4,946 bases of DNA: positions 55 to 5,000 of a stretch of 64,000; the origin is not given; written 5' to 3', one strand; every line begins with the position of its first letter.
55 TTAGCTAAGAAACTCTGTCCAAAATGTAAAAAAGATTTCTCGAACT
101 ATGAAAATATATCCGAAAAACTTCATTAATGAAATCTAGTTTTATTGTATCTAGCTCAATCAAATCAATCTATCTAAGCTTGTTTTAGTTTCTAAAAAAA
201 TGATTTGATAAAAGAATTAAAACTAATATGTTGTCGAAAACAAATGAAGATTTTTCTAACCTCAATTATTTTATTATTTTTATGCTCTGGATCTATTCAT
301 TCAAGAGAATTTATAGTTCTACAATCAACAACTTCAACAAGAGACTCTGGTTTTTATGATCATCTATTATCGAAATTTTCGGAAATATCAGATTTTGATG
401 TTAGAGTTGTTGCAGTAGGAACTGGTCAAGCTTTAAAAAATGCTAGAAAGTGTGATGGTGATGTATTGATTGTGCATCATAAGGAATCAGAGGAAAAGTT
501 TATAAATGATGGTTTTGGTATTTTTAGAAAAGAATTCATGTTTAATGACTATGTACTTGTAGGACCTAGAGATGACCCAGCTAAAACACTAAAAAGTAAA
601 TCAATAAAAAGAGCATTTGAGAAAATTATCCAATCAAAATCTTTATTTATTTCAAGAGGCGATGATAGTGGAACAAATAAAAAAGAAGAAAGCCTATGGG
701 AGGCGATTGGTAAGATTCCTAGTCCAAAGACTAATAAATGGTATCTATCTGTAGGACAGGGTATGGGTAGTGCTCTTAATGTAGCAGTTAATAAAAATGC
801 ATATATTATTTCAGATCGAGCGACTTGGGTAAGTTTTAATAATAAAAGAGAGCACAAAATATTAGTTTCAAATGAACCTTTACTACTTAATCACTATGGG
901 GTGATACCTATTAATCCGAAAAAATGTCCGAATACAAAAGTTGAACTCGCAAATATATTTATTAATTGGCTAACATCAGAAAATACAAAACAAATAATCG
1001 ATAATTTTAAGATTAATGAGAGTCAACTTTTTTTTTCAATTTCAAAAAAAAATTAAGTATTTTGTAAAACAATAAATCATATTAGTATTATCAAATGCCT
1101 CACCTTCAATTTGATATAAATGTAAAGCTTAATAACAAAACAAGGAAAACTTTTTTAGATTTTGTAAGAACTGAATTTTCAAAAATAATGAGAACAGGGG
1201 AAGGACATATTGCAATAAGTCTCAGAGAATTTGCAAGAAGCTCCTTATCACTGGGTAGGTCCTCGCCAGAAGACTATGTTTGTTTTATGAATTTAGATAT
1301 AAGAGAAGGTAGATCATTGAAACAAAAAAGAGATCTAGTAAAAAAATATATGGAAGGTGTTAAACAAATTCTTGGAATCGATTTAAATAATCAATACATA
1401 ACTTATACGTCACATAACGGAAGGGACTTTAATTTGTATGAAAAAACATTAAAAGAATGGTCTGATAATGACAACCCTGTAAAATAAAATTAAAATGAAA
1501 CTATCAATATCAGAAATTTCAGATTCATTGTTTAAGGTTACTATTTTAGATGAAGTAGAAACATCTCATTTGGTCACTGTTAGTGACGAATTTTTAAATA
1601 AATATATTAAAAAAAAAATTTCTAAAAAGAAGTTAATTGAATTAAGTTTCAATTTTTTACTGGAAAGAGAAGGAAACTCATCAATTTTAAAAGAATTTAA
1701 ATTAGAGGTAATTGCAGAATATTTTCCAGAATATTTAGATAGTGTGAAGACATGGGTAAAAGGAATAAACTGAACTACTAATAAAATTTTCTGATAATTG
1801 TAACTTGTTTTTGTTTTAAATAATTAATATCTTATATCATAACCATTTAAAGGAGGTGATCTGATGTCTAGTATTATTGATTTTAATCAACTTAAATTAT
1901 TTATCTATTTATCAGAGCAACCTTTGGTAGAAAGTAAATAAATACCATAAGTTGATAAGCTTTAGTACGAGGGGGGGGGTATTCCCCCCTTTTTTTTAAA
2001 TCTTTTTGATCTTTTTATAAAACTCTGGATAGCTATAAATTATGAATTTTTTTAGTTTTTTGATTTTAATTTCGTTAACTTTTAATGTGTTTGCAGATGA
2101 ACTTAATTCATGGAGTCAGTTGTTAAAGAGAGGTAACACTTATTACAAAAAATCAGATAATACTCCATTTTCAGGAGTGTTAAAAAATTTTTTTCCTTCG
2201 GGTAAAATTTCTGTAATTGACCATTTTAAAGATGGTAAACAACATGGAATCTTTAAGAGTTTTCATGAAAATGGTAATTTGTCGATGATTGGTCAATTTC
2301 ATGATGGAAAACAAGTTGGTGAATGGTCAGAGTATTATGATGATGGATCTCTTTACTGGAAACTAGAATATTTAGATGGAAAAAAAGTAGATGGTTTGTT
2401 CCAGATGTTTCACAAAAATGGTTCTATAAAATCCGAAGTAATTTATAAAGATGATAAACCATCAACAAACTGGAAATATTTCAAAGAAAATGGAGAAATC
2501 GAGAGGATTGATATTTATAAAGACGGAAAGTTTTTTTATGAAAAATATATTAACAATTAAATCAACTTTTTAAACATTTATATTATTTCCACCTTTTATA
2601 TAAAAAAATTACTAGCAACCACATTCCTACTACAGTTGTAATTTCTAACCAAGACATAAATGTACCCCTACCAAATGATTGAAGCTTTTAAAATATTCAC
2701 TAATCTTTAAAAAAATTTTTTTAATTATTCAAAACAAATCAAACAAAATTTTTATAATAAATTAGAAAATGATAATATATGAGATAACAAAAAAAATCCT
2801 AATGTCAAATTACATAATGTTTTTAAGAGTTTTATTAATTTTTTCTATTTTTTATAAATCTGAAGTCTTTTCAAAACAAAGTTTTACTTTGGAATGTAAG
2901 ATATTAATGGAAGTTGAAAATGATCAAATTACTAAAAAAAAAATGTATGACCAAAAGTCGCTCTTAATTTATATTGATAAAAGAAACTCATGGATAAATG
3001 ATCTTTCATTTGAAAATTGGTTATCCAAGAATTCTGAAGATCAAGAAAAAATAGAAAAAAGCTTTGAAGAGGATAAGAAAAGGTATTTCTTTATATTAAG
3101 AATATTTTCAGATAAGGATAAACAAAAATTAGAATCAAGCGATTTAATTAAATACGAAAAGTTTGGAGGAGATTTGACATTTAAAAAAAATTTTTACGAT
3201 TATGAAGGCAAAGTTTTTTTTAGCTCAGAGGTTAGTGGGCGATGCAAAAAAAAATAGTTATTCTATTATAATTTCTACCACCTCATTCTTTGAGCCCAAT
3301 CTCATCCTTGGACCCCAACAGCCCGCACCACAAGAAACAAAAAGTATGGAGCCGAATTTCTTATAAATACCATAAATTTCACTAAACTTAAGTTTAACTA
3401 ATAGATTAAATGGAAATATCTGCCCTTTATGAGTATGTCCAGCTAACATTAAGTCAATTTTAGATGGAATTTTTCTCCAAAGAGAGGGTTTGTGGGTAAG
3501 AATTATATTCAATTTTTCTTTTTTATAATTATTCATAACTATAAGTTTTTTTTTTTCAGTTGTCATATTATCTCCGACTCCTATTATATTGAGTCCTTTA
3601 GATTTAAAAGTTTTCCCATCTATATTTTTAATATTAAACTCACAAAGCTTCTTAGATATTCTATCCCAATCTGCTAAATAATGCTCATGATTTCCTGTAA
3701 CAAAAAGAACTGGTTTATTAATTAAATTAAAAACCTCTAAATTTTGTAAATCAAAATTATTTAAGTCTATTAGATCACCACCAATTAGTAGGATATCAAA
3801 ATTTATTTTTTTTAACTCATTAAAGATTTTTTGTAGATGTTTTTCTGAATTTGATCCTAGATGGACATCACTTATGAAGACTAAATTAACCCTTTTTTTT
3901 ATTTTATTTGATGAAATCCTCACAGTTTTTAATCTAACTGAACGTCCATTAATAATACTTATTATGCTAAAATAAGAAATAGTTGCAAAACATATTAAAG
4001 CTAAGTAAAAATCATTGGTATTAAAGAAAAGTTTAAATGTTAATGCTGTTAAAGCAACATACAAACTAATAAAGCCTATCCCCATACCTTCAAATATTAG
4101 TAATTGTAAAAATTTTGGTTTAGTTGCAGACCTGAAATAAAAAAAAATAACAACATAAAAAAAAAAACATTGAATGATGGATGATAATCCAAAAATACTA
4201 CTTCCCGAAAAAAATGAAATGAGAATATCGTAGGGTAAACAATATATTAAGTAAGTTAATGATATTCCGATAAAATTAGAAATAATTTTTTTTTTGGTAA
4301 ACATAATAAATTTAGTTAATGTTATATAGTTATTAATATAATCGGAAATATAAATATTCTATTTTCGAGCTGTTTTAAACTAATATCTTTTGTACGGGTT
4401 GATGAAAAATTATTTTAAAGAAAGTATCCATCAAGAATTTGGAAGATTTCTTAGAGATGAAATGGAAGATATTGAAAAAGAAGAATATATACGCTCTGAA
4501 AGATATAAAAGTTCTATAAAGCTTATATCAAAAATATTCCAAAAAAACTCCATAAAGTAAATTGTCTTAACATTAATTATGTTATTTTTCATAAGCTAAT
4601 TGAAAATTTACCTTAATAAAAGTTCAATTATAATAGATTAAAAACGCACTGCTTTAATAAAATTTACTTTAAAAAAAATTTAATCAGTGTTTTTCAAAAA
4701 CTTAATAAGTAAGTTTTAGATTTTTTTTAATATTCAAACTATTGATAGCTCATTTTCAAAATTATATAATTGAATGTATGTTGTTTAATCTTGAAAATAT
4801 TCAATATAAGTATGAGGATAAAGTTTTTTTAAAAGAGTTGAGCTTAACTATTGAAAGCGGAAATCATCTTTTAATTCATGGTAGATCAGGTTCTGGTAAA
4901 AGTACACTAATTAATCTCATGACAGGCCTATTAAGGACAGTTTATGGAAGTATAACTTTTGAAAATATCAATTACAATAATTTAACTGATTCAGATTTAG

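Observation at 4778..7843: Zur-linked MacB-type ABC system whose permease carries a His-rich periplasmic insert and is followed by a DUF3299 protein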

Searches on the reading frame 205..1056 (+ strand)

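Call 78: search_protein_families(library=pfam, proteins=[window:205-1056:+], max_evalue=0.01)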
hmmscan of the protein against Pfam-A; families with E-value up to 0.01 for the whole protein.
window:205-1056:+ (283 aa): 2 families
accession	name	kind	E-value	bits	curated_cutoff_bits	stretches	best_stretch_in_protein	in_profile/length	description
PF12849.12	PBP_like_2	-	3.5e-34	119.2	27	1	38-259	12-266/267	PBP superfamily domain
PF13531.11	SBP_bac_11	-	5.8e-06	26.7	25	1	51-265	13-221/227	Bacterial extracellular solute-binding protein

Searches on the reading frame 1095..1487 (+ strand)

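Call 78: search_protein_families(library=pfam, proteins=[window:1095-1487:+], max_evalue=0.01)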
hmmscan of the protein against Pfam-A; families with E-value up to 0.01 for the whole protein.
window:1095-1487:+ (130 aa): 1 family
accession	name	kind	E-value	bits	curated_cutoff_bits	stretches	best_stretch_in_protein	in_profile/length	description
PF14552.11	Tautomerase_2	-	0.0012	19.4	28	1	60-111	27-78/82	Tautomerase enzyme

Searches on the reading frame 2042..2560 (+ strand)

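Call 78: search_protein_families(library=pfam, proteins=[window:2042-2560:+], max_evalue=0.01)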
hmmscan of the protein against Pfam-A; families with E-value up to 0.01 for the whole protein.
window:2042-2560:+ (172 aa): 1 family
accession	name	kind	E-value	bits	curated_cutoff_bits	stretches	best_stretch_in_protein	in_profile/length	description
PF07661.19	MORN_2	-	1.2e-17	62.4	29.6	2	67-87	1-21/22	MORN repeat variant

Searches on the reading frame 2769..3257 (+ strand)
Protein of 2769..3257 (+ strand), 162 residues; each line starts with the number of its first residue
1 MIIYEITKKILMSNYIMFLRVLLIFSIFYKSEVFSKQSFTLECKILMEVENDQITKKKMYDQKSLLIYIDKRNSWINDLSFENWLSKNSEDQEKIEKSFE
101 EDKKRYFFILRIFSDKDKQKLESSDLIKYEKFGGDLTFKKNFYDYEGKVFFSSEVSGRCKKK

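Call 78: search_protein_families(library=pfam, proteins=[window:2769-3257:+], max_evalue=0.01)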
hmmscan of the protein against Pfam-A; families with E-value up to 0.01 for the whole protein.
window:2769-3257:+ (162 aa): 1 family
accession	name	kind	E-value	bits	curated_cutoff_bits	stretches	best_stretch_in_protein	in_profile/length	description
PF08626.16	TRAPPC9-Trs120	-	0.0065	14.3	24.7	1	48-114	992-1056/1229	Transport protein Trs120 or TRAPPC9, TRAPP II complex subunit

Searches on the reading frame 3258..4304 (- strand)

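Call 3: search_protein_families(library=pfam, proteins=[window:3258-4304:-], max_evalue=0.01)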
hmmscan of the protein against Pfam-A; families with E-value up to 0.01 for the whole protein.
window:3258-4304:- (348 aa): 2 families
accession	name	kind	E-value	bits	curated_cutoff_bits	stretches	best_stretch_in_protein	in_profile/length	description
PF00149.33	Metallophos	-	7.2e-16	59.6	21.5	1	141-293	3-190/191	Calcineurin-like phosphoesterase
PF12850.12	Metallophos_2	-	1.1e-06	29.1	27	1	140-296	2-121/154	Calcineurin-like phosphoesterase superfamily domain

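Call 4: search_protein_families(library=ncbifam, proteins=[window:3258-4304:-], max_evalue=0.01)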
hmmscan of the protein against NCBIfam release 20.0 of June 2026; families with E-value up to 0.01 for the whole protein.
window:3258-4304:- (348 aa): 5 families
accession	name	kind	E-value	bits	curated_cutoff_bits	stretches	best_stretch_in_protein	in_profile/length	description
NF033458.1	lipid_A_LpxG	equivalog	3e-12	46.5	350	2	235-330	194-302/321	UDP-2,3-diacylglucosamine diphosphatase LpxG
NF008460.0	PRK11340.1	equivalog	9.6e-10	38.3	188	1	106-296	16-216/271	phosphodiesterase YaeI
TIGR00040.1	yfcE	subfamily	3.4e-06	27.2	56.25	1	140-293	2-117/158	YfcE family phosphodiesterase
TIGR03729.1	acc_ester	subfamily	2.1e-05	24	148.25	1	141-220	2-86/239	putative phosphoesterase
NF003118.0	PRK04036.1-3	equivalog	0.00017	20.6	445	1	130-180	215-274/481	DNA-directed DNA polymerase II small subunit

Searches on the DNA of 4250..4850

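Call 89: search_rna_families(source=window, start=4250, end=4850, threshold=evalue, max_evalue=1)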
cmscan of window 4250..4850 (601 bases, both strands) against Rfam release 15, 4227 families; matches with E-value up to 1: 0.
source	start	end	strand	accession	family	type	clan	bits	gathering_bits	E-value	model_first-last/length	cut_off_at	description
